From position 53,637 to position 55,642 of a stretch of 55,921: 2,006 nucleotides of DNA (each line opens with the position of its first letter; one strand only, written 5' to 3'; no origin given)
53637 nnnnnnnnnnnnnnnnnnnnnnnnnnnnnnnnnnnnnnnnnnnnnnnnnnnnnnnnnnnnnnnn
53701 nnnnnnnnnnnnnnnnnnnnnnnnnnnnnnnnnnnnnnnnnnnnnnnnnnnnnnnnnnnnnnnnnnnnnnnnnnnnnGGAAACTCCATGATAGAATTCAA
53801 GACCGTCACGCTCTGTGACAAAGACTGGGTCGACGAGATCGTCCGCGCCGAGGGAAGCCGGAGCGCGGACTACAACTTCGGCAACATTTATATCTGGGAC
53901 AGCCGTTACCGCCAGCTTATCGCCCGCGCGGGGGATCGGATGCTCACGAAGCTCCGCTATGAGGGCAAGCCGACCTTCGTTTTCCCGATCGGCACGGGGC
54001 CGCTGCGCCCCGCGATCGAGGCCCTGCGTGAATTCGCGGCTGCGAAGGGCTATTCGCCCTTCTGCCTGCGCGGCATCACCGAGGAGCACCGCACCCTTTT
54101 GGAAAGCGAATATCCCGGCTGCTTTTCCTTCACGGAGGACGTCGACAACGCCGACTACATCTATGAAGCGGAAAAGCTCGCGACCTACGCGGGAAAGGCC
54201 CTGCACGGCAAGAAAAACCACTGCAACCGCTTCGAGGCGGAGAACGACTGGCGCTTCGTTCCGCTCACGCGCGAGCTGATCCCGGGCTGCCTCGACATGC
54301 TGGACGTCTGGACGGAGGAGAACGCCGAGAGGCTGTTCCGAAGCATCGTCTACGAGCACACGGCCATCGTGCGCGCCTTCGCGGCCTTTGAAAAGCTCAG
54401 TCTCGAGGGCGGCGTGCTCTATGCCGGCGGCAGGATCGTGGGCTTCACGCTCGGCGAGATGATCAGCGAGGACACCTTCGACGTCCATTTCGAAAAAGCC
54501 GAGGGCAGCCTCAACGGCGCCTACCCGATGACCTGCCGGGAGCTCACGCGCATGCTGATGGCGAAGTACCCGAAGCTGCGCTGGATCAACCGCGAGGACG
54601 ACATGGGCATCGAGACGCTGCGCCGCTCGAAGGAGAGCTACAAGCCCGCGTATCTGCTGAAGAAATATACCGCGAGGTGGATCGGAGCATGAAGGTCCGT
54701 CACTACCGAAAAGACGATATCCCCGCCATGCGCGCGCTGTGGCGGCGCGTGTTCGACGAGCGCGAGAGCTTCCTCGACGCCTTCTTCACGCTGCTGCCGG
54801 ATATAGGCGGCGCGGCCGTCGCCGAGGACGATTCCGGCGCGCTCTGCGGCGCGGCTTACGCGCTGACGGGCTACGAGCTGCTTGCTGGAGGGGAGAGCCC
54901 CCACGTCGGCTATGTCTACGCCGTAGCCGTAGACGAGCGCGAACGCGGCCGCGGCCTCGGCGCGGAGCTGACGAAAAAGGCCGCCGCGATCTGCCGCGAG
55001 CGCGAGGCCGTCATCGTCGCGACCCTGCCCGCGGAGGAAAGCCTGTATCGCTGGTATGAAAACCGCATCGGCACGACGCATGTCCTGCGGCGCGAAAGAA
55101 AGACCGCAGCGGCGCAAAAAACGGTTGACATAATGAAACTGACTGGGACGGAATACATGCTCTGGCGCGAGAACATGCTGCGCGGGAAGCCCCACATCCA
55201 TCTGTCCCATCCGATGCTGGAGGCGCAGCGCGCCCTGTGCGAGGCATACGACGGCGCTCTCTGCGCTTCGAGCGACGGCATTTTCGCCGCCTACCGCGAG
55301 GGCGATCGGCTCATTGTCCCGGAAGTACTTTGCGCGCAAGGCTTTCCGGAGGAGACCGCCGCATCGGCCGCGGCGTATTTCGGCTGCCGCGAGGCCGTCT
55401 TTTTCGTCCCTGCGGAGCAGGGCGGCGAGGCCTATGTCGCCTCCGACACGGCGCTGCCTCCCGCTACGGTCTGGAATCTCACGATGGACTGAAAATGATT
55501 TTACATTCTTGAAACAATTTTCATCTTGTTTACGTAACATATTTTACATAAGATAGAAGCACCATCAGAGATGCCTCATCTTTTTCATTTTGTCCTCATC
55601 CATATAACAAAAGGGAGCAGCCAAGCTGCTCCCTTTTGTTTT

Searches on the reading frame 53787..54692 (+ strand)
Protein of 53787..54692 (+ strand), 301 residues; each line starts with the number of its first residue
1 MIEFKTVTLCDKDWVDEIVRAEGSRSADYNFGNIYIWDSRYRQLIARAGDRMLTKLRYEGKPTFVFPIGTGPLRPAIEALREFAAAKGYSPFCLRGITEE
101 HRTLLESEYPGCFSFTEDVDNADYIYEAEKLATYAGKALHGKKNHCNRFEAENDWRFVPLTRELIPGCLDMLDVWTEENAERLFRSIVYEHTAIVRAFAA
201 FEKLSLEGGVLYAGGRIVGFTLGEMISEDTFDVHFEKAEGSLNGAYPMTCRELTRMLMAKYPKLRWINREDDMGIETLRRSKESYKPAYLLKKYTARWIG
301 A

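Call 9: search_protein_families(library=pfam, proteins=[window:53787-54692:+], max_evalue=0.001)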
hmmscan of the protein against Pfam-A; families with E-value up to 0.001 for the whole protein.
window:53787-54692:+ (301 aa): 1 family
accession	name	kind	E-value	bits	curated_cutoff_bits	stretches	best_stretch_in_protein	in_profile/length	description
PF09924.15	LPG_synthase_C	-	4.8e-46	157.6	27.5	1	26-296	7-297/298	Phosphatidylglycerol lysyltransferase, C-terminal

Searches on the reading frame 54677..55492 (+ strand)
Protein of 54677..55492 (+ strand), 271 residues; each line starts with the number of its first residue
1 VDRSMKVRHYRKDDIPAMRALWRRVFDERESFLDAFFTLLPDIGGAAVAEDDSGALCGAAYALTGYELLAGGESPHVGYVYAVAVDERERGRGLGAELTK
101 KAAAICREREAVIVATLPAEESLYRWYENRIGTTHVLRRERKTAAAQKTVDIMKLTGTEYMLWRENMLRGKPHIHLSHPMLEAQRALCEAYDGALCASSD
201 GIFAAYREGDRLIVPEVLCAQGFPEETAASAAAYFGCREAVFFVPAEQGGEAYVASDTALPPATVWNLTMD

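Call 73: search_protein_families(library=pfam, proteins=[window:54677-55492:+], max_evalue=0.001)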
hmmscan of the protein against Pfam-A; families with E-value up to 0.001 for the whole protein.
window:54677-55492:+ (271 aa): 4 families
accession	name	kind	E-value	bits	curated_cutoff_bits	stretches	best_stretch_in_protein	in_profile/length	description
PF13527.13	Acetyltransf_9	-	4.4e-15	56.2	25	1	7-127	2-122/127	Acetyltransferase (GNAT) domain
PF00583.31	Acetyltransf_1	-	2.6e-10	41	20.7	1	34-128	18-112/116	Acetyltransferase (GNAT) family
PF13508.13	Acetyltransf_7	-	1.3e-05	25.9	27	1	47-125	6-78/84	Acetyltransferase (GNAT) domain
PF08445.16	FR47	-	0.0002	21.7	22.1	1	67-120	11-65/86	FR47-like protein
